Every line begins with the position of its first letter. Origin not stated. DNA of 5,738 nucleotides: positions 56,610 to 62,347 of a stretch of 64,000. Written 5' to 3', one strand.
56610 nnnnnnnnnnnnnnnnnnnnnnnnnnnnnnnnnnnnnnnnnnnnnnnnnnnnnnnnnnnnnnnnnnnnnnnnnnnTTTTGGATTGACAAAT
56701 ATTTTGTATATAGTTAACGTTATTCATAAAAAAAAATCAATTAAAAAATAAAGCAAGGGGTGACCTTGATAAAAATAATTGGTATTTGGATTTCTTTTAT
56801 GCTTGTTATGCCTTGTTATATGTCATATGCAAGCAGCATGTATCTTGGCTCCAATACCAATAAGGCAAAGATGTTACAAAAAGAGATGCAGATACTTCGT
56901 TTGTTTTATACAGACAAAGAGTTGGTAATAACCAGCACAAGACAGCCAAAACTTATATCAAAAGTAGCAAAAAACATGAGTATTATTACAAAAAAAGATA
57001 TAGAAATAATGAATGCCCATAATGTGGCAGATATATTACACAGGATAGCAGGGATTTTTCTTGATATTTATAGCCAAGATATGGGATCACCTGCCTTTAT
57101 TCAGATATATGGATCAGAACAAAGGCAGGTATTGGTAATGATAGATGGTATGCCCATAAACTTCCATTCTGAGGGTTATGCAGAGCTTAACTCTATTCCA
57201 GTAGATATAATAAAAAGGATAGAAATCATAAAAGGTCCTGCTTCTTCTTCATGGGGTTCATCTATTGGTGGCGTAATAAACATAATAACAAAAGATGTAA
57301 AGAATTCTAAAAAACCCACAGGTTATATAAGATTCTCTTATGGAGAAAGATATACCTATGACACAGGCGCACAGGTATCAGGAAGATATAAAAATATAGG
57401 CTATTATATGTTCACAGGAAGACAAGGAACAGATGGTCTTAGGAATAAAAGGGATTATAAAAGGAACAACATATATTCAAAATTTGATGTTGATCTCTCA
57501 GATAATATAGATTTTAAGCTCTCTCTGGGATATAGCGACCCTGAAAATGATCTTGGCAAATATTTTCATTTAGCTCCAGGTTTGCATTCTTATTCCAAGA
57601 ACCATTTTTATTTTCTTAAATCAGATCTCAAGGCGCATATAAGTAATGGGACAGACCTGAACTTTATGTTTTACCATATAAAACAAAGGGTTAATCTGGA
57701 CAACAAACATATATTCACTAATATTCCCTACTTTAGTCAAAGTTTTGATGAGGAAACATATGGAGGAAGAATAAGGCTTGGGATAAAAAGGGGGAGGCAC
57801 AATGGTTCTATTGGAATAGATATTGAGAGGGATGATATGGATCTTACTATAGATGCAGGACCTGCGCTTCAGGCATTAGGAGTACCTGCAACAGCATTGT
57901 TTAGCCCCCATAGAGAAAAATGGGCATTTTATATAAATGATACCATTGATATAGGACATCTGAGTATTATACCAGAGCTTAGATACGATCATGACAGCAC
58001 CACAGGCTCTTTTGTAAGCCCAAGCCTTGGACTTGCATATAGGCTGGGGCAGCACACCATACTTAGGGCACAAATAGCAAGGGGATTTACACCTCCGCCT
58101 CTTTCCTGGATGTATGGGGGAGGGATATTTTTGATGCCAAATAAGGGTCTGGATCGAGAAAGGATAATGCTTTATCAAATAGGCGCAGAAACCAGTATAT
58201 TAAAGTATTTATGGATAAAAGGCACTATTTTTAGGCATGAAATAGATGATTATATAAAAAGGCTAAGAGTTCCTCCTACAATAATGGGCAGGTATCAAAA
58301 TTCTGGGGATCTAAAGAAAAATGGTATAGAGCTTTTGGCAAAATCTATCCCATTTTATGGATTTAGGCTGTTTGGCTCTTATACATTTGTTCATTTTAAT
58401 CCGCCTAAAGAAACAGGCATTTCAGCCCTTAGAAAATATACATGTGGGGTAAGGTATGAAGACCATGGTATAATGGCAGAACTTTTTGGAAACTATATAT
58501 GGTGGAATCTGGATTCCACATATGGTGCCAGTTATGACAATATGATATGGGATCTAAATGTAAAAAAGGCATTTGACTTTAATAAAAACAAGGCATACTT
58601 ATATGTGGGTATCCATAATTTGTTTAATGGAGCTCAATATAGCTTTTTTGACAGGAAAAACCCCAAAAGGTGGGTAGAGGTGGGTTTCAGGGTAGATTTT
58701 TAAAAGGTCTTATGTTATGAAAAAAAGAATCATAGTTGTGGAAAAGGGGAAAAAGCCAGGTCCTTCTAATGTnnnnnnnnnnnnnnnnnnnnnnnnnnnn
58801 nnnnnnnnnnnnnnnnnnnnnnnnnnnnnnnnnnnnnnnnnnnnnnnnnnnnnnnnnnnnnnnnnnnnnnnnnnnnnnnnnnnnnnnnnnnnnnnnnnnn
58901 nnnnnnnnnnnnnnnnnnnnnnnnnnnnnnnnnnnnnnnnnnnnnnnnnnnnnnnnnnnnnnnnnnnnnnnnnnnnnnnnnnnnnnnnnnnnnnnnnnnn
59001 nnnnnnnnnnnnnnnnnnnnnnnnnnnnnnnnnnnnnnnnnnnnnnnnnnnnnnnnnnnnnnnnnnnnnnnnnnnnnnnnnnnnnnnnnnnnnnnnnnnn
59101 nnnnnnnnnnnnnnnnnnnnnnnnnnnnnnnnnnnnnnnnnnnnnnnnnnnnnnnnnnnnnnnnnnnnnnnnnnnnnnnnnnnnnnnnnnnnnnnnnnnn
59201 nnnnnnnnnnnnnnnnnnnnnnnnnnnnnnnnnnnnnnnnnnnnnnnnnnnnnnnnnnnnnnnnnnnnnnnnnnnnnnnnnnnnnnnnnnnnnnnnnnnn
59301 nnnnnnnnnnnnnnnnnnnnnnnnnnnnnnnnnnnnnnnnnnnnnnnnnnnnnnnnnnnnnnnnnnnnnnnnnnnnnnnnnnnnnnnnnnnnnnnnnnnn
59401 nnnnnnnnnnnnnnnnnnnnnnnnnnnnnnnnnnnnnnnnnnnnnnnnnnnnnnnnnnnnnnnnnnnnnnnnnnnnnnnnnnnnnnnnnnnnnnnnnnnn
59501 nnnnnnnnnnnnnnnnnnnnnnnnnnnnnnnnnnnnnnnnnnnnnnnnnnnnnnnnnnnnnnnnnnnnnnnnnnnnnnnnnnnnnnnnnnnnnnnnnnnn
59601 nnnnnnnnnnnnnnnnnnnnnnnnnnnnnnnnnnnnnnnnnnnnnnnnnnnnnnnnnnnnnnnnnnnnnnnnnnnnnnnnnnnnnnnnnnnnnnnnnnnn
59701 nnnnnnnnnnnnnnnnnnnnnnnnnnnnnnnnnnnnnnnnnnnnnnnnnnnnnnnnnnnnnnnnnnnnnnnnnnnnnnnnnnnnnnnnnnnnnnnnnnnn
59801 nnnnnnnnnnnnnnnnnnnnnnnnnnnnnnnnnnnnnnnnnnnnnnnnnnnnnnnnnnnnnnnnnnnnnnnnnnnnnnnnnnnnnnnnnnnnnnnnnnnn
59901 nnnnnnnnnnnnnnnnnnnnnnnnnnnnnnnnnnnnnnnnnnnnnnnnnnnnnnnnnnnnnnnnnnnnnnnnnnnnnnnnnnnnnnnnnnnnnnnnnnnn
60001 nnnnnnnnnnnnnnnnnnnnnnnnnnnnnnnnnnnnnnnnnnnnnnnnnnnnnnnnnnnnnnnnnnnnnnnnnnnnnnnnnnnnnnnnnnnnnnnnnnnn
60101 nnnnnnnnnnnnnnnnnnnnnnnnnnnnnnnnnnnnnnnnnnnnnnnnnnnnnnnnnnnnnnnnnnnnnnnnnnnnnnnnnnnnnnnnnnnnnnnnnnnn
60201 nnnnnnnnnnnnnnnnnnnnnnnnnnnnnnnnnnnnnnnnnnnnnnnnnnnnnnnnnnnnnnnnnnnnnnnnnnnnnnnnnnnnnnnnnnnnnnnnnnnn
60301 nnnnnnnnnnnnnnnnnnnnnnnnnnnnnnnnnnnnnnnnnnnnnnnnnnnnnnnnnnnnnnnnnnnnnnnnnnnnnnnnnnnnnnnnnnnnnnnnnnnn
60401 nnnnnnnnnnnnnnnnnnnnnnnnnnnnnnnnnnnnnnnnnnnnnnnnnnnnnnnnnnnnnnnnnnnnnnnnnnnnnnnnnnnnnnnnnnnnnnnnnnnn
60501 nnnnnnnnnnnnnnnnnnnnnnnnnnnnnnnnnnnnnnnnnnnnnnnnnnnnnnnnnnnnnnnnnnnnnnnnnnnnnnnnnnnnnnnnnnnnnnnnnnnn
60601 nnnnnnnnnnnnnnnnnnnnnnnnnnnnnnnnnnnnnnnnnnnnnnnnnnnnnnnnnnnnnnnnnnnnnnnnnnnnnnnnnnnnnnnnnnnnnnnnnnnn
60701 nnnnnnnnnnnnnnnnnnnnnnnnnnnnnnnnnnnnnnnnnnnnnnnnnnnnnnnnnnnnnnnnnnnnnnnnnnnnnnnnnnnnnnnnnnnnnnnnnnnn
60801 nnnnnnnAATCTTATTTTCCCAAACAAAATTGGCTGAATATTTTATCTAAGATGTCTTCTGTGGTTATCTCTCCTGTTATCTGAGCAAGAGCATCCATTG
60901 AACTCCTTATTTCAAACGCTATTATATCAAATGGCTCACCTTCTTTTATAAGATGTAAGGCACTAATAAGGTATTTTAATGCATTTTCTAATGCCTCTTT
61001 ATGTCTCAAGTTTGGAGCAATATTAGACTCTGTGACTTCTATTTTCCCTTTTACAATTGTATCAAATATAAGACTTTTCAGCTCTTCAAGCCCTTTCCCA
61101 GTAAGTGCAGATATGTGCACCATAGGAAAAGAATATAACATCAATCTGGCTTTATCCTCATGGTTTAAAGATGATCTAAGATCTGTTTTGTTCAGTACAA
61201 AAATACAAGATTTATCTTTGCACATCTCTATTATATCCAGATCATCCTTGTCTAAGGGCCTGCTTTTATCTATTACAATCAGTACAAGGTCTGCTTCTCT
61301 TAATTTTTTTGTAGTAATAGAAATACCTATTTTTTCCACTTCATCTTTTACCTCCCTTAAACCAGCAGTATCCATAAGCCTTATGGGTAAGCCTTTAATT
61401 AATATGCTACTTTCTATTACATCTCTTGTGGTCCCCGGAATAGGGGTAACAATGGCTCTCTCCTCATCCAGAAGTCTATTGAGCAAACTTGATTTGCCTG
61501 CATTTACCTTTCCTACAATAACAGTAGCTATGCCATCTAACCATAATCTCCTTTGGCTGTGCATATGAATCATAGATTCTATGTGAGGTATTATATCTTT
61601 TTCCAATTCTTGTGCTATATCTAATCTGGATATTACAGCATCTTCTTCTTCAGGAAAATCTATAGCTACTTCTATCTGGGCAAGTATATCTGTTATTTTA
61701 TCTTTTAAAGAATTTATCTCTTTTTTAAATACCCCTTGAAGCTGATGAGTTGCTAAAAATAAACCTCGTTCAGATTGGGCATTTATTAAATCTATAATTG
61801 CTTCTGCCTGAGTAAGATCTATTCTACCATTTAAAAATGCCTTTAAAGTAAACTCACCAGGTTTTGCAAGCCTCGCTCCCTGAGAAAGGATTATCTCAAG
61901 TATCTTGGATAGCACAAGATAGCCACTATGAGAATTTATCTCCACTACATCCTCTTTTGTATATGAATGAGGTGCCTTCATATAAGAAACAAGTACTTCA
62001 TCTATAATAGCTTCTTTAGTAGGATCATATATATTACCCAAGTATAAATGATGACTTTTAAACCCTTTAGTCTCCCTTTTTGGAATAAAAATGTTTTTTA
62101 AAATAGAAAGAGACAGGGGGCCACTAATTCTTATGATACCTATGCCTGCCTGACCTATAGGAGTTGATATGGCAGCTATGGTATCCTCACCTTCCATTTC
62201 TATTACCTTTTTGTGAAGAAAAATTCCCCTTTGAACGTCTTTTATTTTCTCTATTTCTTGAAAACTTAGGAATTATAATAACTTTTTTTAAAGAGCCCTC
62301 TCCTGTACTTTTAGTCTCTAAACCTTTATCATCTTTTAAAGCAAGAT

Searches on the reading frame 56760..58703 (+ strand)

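Call 18: search_protein_families(library=pfam, max_evalue=0.001, proteins=[window:56760-58703:+])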
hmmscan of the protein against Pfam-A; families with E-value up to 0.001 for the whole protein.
window:56760-58703:+ (647 aa): 2 families
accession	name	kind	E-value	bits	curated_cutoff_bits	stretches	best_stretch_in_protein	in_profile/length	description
PF00593.30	TonB_dep_Rec_b-barrel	-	7.5e-30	105.6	27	1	197-621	20-436/436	TonB dependent receptor-like, beta-barrel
PF07715.20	Plug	-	3.4e-21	76.2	23.9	1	68-172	4-107/107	TonB-dependent Receptor Plug Domain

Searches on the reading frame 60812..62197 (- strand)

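Call 18: search_protein_families(library=pfam, max_evalue=0.001, proteins=[window:60812-62197:-])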
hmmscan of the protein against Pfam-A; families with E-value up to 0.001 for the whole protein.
window:60812-62197:- (461 aa): 9 families
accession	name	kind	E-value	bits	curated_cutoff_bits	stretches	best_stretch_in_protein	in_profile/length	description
PF12631.12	MnmE_helical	-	3.5e-53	181.3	40.1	1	128-458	1-211/211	MnmE helical domain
PF10396.14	TrmE_N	-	6.9e-43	146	29.8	1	6-125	1-117/117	GTP-binding protein TrmE N-terminus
PF01926.29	MMR_HSR1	-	2.9e-27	95.4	21.9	1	226-337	3-113/113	50S ribosome-binding GTPase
PF02421.24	FeoB_N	-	8.4e-10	38.8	27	1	225-375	3-154/156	Ferrous iron transport protein B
PF00350.29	Dynamin_N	-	1.8e-08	35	27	1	226-258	2-34/168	Dynamin family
PF03193.22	RsgA_GTPase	-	4.8e-07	30.2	30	0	180-253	64-137/174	RsgA GTPase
PF00009.33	GTP_EFTU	-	9.6e-06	25.7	26.5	0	268-380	67-185/188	Elongation factor Tu GTP binding domain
PF16897.10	MMR_HSR1_Xtn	-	0.00043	20.7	35.2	1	329-381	56-104/106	C-terminal region of MMR_HSR1 domain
PF04548.22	AIG1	-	0.00063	19.6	27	0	226-319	4-100/212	AIG1 family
